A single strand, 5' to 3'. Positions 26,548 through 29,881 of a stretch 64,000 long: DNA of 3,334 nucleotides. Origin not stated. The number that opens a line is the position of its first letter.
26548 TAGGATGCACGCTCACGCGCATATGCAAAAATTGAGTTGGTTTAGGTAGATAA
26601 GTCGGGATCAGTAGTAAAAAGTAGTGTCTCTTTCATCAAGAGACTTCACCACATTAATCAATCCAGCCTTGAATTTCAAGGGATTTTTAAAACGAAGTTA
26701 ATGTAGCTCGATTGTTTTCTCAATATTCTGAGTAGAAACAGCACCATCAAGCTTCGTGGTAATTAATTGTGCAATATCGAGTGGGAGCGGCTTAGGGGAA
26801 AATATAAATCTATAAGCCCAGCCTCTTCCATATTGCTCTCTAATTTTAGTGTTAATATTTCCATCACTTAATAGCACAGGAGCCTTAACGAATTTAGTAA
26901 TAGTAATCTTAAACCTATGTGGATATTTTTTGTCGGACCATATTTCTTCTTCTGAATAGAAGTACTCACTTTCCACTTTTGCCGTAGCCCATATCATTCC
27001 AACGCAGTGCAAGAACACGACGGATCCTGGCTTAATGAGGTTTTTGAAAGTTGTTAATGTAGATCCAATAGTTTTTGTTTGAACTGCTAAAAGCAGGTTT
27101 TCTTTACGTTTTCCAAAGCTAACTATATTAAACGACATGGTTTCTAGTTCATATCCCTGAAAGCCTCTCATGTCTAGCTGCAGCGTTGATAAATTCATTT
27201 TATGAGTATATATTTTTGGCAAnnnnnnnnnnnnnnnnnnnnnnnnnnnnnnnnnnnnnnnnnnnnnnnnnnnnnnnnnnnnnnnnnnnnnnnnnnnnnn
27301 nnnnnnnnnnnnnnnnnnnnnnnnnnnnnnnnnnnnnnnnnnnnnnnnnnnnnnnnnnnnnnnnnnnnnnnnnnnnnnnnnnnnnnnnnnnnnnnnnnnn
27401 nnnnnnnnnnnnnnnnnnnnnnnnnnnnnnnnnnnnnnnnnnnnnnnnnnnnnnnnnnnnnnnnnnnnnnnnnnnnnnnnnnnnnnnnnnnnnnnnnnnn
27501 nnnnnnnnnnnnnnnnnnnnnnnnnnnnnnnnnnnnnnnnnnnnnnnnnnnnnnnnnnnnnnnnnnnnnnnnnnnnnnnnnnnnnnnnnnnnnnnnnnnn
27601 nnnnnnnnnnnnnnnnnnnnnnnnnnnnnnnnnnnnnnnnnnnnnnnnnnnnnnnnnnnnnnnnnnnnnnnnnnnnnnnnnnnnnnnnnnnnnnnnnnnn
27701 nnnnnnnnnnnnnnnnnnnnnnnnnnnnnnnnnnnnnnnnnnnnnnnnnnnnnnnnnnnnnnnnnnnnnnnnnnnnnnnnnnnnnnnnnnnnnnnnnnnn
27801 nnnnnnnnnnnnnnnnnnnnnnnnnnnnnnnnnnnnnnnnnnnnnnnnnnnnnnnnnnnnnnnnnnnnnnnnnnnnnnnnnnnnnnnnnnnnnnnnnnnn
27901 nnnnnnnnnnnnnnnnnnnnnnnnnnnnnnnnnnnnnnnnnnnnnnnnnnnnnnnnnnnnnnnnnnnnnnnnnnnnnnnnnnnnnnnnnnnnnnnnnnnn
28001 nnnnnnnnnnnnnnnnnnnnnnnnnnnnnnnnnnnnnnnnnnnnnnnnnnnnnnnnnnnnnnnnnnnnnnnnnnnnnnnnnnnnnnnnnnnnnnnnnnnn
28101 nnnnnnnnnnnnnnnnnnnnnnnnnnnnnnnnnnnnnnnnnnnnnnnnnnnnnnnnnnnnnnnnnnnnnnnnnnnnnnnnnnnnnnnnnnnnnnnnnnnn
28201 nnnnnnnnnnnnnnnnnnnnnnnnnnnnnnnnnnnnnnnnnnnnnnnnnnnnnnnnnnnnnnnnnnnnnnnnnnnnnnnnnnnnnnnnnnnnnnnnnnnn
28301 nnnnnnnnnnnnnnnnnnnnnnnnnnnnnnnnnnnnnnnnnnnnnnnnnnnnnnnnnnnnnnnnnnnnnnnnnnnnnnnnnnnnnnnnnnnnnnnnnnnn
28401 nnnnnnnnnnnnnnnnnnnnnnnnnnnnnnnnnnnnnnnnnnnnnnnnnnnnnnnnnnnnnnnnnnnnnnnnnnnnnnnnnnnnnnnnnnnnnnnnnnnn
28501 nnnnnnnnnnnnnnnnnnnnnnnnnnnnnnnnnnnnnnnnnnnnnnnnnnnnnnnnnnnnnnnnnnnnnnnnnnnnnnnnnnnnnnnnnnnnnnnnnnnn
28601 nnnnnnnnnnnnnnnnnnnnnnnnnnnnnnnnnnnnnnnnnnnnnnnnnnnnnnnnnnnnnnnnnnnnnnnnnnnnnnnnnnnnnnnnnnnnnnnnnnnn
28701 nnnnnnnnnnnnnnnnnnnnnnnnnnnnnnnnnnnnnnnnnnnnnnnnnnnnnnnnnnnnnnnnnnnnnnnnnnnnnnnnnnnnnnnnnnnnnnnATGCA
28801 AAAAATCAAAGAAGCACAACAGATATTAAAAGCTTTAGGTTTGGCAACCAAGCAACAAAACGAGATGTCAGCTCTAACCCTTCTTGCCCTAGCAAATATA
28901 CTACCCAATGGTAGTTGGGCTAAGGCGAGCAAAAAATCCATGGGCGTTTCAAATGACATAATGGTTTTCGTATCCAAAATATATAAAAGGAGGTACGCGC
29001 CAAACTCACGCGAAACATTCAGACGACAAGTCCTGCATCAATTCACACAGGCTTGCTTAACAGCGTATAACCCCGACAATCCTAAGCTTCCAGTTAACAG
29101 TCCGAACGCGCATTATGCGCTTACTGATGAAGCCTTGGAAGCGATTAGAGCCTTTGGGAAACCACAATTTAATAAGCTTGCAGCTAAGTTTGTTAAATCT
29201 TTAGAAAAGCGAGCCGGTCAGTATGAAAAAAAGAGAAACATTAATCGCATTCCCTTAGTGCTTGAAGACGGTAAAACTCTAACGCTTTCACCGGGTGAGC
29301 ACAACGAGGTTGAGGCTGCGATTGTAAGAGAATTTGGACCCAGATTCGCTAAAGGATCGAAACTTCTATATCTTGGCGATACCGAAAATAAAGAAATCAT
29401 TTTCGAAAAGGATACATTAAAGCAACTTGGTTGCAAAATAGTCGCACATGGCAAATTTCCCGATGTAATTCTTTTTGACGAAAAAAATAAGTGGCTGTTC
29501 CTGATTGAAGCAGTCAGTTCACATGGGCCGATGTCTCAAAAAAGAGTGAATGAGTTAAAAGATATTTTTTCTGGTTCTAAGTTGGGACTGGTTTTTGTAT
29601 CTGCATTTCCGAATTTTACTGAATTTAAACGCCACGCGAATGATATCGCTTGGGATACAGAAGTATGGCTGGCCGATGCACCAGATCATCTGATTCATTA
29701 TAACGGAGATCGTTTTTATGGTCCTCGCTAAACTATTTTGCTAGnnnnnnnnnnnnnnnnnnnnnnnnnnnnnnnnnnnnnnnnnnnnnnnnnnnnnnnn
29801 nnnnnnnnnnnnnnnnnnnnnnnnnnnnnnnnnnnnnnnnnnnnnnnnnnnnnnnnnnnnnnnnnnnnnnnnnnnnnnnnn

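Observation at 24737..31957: Compact integrase-bearing island at tRNA-Asp, flanked by a 14-bp direct repeat of the tRNA 3' end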

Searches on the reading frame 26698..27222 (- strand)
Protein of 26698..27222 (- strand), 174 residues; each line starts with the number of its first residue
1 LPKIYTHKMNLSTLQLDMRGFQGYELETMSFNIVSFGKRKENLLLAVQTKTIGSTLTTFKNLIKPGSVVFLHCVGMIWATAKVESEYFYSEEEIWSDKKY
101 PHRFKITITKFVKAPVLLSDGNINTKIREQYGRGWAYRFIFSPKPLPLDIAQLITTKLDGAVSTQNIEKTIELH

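Call 8: search_protein_families(library=pfam, proteins=[window:26698-27222:-], max_evalue=0.01)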
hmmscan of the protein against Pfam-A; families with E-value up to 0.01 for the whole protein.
window:26698-27222:- (174 aa): 0 families

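Call 9: search_protein_families(library=padloc, proteins=[window:26698-27222:-], max_evalue=0.01)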
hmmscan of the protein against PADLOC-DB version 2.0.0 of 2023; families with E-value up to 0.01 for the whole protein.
window:26698-27222:- (174 aa): 0 families

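Call 11: search_protein_families(library=ncbifam, proteins=[window:26698-27222:-], max_evalue=0.01)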
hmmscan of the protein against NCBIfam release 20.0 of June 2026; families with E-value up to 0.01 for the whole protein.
window:26698-27222:- (174 aa): 0 families

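Call 26: search_protein_families(library=pfam, proteins=[window:26698-27222:-], max_evalue=10)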
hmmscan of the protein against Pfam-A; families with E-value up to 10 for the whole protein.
window:26698-27222:- (174 aa): 0 families

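Call 27: search_protein_families(library=phrogs, proteins=[window:26698-27222:-], max_evalue=0.1)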
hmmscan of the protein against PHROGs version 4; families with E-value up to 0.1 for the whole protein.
window:26698-27222:- (174 aa): 0 families

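Call 55: find_homologous_proteins(query=window:26698-27222:-, max_evalue=0.01)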
Query window:26698-27222:- (174 aa): 14 proteins with E <= 0.01 among 71 candidates.
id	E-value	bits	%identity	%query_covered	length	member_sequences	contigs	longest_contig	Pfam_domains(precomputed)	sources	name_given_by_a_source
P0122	2.3e-105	367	100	95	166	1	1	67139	-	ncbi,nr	ncbi:MAG: hypothetical protein IT289_12495 [Oligoflexia bacterium]|nr:hypothetical protein [Oligofle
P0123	1.7e-57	212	67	82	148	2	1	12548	-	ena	-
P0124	3.4e-56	207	63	82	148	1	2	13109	-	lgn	-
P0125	2.3e-55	205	65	81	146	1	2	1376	-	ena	-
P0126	3.6e-54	201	66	75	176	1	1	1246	-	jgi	jgi:hypothetical protein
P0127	8.4e-54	200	64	76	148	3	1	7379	-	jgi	-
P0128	4.8e-49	184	57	86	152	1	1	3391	-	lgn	-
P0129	3.5e-48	181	62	74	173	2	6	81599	-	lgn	-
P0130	7.6e-47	177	60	74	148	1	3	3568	-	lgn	-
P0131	6.8e-45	171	61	74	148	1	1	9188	-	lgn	-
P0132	7.8e-45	170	55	80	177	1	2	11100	-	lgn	-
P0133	2.2e-44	169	57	75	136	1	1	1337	-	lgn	-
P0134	2.5e-44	169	59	74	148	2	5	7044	-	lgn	-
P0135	1.6e-43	166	57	74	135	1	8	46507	-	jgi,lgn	-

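Call 57: find_encoding_contigs(protein=P0129, flank=8000, max_places=4)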
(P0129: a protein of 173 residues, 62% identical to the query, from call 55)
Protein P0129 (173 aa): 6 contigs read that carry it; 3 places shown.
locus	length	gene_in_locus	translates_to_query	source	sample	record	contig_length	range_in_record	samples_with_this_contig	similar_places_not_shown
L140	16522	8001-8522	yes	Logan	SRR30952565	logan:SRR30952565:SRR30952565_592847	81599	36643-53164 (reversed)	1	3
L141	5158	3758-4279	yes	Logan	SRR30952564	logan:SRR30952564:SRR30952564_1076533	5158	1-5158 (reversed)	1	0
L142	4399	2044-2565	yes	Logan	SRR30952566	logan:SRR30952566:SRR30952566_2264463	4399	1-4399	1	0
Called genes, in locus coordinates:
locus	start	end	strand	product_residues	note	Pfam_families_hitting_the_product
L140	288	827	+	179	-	PF01464:SLT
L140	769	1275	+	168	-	-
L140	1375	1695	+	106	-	PF05973:Gp49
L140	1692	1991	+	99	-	PF13443:HTH_26 (faint), PF01381:HTH_3 (faint), PF13744:HTH_37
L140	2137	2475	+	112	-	PF13808:DDE_Tnp_1_assoc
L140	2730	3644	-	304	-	-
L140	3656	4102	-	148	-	-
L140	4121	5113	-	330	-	-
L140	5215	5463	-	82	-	-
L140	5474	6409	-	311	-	PF17728:BsuBI_PstI_RE_N, PF06616:BsuBI_PstI_RE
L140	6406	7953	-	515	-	PF02384:N6_Mtase, PF07669:Eco57I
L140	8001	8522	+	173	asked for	-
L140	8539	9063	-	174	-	-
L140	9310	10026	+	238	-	PF02534:T4SS-DNA_transf, PF01935:DUF87 (weak), PF13401:AAA_22 (weak)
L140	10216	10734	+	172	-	PF12696:TraG-D_C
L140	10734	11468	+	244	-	-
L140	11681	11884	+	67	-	PF12728:HTH_17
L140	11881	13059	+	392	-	PF00589:Phage_integrase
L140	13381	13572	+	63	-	-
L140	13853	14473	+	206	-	PF01464:SLT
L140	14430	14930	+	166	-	-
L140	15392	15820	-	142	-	-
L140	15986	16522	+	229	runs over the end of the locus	-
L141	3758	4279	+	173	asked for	-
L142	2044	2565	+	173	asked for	-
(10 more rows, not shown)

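Call 58: find_encoding_contigs(protein=P0135, flank=8000, max_places=4)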
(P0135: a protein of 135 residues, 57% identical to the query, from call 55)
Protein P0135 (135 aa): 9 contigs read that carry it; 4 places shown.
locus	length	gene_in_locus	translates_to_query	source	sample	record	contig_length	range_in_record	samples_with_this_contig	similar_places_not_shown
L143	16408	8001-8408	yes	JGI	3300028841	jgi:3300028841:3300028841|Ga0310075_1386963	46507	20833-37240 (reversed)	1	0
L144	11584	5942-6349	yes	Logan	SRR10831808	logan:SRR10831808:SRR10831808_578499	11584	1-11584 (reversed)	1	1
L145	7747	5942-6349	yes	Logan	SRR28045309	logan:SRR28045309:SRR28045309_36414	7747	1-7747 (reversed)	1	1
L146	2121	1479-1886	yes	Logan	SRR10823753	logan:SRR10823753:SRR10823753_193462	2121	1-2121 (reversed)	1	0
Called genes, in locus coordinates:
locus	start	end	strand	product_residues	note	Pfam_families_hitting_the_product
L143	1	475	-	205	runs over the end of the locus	-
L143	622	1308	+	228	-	-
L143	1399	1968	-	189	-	-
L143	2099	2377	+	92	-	-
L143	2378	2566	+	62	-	-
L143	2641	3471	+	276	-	PF13392:HNH_3 (faint), PF00570:HRDC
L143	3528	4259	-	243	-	PF20469:OLD-like_TOPRIM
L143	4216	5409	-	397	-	PF02463:SMC_N (weak), PF11398:DUF2813 (faint), PF13175:AAA_15, PF13476:AAA_23 (weak), PF13304:AAA_21, PF13175:AAA_15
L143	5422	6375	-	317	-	PF17728:BsuBI_PstI_RE_N, PF06616:BsuBI_PstI_RE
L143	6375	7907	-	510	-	PF02384:N6_Mtase, PF07669:Eco57I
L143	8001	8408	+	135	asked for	-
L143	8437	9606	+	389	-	PF00069:Pkinase, PF07714:PK_Tyr_Ser-Thr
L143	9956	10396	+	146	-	-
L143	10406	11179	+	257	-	PF13814:Replic_Relax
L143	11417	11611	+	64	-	-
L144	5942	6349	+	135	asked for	-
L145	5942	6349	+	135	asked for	-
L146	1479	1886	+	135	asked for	-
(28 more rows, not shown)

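Call 68: predict_structure(alignment_id=A3)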
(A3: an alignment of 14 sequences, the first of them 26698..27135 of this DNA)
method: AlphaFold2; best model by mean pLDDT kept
length: 145 residues; sequences in the alignment: 14
mean_pLDDT: 90.4   pTM: 0.86
mean pLDDT of the five models: 90.4, 90.0, 88.6, 86.4, 82.0
residues with pLDDT >= 90: 91; 70-90: 53; 50-70: 1; < 50: 0
segments of 3 or more residues with pLDDT < 50: none
pLDDT, mean of each block of 10 residues (from residue 1): 93 93 89 94 95 96 86 93 91 89 88 89 94 84 74
secondary structure, 60 per line:
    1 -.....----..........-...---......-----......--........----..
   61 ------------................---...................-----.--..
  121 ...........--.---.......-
elements in order: E2-6 H11-20 E22-24 H28-33 E39-44 E47-54 E73-88 H92-110 H119-131 H138-144

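Call 77: find_encoding_contigs(protein=P0123, flank=7000, max_places=2)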
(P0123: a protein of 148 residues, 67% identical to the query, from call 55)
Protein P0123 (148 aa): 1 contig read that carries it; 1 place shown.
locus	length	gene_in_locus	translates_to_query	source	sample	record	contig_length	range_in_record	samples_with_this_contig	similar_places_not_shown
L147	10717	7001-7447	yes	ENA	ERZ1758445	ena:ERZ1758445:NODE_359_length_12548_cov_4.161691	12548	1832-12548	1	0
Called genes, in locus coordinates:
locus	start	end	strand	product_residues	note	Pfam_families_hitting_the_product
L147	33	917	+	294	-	-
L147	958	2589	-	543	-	PF00580:UvrD-helicase, PF13245:AAA_19, PF13604:AAA_30 (faint), PF00580:UvrD-helicase, PF13361:UvrD_C, PF13538:UvrD_C_2 (weak)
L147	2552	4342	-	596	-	PF02463:SMC_N (weak), PF11398:DUF2813, PF13175:AAA_15, PF13476:AAA_23, PF13304:AAA_21, PF11398:DUF2813 (weak), PF20469:OLD-like_TOPRIM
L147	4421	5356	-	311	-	PF17728:BsuBI_PstI_RE_N, PF06616:BsuBI_PstI_RE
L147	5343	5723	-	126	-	-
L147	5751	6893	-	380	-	PF02384:N6_Mtase, PF07669:Eco57I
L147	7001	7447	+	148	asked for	-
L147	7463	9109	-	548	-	PF18780:HNH_repeat (faint)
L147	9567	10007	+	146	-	-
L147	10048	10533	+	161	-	-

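Call 78: find_encoding_contigs(protein=P0132, flank=7000, max_places=2)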
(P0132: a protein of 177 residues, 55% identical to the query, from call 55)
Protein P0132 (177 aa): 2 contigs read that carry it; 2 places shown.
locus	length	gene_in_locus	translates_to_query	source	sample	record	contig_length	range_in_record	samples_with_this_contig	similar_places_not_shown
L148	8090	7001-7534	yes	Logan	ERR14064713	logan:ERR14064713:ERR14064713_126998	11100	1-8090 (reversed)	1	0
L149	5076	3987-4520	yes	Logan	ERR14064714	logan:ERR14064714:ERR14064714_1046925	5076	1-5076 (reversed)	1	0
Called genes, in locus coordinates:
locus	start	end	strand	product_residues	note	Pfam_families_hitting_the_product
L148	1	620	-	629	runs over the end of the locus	PF00149:Metallophos (faint), PF02872:5_nucleotid_C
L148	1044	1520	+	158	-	-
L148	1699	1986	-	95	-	-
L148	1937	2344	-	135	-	-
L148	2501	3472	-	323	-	PF04607:RelA_SpoT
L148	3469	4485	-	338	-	PF03235:GmrSD_N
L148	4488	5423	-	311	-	PF17728:BsuBI_PstI_RE_N, PF06616:BsuBI_PstI_RE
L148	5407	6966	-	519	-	PF02384:N6_Mtase, PF05175:MTS (faint), PF07669:Eco57I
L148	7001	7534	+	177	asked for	-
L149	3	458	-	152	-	?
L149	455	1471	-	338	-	PF03235:GmrSD_N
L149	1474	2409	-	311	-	PF17728:BsuBI_PstI_RE_N, PF06616:BsuBI_PstI_RE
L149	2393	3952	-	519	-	PF02384:N6_Mtase, PF05175:MTS (faint), PF07669:Eco57I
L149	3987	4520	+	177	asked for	-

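Call 105: search_dna_similar(query=window:26698-27138:-, collection=plasmids, mode=protein, max_rows=10, max_evalue=0.001)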
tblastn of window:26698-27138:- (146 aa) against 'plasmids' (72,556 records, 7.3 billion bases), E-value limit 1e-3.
No match.

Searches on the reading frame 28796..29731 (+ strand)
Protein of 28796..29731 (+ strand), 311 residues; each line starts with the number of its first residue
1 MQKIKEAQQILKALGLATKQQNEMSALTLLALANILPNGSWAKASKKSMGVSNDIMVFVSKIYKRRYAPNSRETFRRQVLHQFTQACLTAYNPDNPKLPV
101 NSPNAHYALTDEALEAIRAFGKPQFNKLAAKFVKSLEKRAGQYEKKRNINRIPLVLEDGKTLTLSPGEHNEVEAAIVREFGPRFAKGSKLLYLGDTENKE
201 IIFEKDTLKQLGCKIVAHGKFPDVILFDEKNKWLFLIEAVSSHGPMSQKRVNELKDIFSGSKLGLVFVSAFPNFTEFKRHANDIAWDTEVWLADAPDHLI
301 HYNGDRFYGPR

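Call 8: search_protein_families(library=pfam, proteins=[window:28796-29731:+], max_evalue=0.01)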
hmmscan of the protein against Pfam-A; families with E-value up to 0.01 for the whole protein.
window:28796-29731:+ (311 aa): 2 families
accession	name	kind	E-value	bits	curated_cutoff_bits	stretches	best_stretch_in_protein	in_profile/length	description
PF06616.17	BsuBI_PstI_RE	-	2.3e-57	193.2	27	1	153-304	2-153/154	BsuBI/PstI restriction endonuclease domain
PF17728.7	BsuBI_PstI_RE_N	-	1.5e-42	145.2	27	1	1-137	1-136/140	BsuBI/PstI restriction endonuclease HTH domain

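Call 9: search_protein_families(library=padloc, proteins=[window:28796-29731:+], max_evalue=0.01)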
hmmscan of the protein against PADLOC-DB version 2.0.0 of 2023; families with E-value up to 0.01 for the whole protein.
window:28796-29731:+ (311 aa): 4 families
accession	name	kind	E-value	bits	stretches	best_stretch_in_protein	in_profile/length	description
PDLC03420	REase_II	-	7.9e-115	381.3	1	2-310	7-314/317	Type II restriction enzyme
PDLC03359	MTase_II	-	8.8e-103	343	1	2-310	531-838/840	Type II methyltransferase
PDLC03412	REase_II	-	2.6e-41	140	1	2-307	12-321/324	Type II restriction enzyme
PDLC03589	REase_II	-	2e-13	48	1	152-302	187-347/364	Type II restriction enzyme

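Call 11: search_protein_families(library=ncbifam, proteins=[window:28796-29731:+], max_evalue=0.01)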
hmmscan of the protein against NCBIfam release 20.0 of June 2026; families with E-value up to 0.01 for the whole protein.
window:28796-29731:+ (311 aa): 0 families

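Call 15: find_encoding_contigs(protein=window:28796-29731:+, flank=10000, max_places=10)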
Protein window:28796-29731:+ (311 aa): no gene with exactly this product is on record in the collection.

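Call 88: search_solved_structures(query=window:28796-29731:+, max_evalue=0.01)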
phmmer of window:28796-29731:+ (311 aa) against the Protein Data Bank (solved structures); distinct sequences matched with E-value up to 0.01: 1.
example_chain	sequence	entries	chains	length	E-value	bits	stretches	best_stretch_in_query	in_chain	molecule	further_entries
2ixs_A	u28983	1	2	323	1.3e-67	231.3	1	5-310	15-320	SDAI RESTRICTION ENDONUCLEASE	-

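Call 106: search_dna_similar(query=window:28796-29731:+, collection=plasmids, mode=protein, max_rows=12)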
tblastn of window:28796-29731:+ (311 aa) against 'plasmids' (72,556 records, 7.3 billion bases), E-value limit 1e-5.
Records with a match: 176; places in all: 179; records where one place covers at least 80% of the query: 90.
Best place of each record, by identity: <60% 176.
By first word of the organism name: Xanthomonas 27; Burkholderia 25; Clostridium 24; Pseudomonas 15; Acinetobacter 11; Vibrio 8; Aeromonas 7; Rhizobium 5; Rhodopseudomonas 4; Serratia 3; and 34 more.
By predicted mobility (MOB-suite, as given by PLSDB): conjugative 80; mobilizable 52; non-mobilizable 44.
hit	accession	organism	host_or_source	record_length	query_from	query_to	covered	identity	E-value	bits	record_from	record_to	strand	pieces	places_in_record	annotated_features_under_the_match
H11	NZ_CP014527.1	Haematospirillum jordaniae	Homo sapiens,Blood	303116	1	311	100%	52.2%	7e-109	354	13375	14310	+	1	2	BsuBI/PstI family type II restriction endonuclease | N-6 DNA methylase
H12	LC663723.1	uncultured bacterium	-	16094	4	310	99%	50.6%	4e-89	297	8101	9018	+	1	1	type II restriction endonuclease BsuBI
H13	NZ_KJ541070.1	Escherichia coli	Homo sapiens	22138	4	310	99%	50.6%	4e-89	297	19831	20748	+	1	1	BsuBI/PstI family type II restriction endonuclease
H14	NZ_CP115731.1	Citrobacter braakii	-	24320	4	310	99%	50.6%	4e-89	297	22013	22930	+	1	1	BsuBI/PstI family type II restriction endonuclease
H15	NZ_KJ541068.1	Serratia marcescens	Homo sapiens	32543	4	310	99%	50.6%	4e-89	297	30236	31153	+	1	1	BsuBI/PstI family type II restriction endonuclease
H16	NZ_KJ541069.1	Serratia marcescens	Homo sapiens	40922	4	310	99%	50.6%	4e-89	297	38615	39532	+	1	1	BsuBI/PstI family type II restriction endonuclease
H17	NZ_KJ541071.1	Escherichia coli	Homo sapiens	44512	4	310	99%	50.6%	4e-89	297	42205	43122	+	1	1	BsuBI/PstI family type II restriction endonuclease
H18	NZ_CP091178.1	Aeromonas caviae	-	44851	4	310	99%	50.6%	4e-89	297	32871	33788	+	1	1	BsuBI/PstI family type II restriction endonuclease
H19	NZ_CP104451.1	Raoultella ornithinolytica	whole organism,wastewater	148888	4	310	99%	50.6%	4e-89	297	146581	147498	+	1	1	BsuBI/PstI family type II restriction endonuclease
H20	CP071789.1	Enterobacter cloacae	Homo sapiens,rectal swab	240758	4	310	99%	50.6%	4e-89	297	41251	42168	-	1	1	restriction endonuclease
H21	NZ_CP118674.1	Komagataeibacter nataicola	mixed culture,Kombucha tea culture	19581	2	310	99%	50.0%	3e-88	295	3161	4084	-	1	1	BsuBI/PstI family type II restriction endonuclease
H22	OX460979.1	Serratia fonticola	bacterial strain isolated from fresh ...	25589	4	310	99%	50.3%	7e-88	294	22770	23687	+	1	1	none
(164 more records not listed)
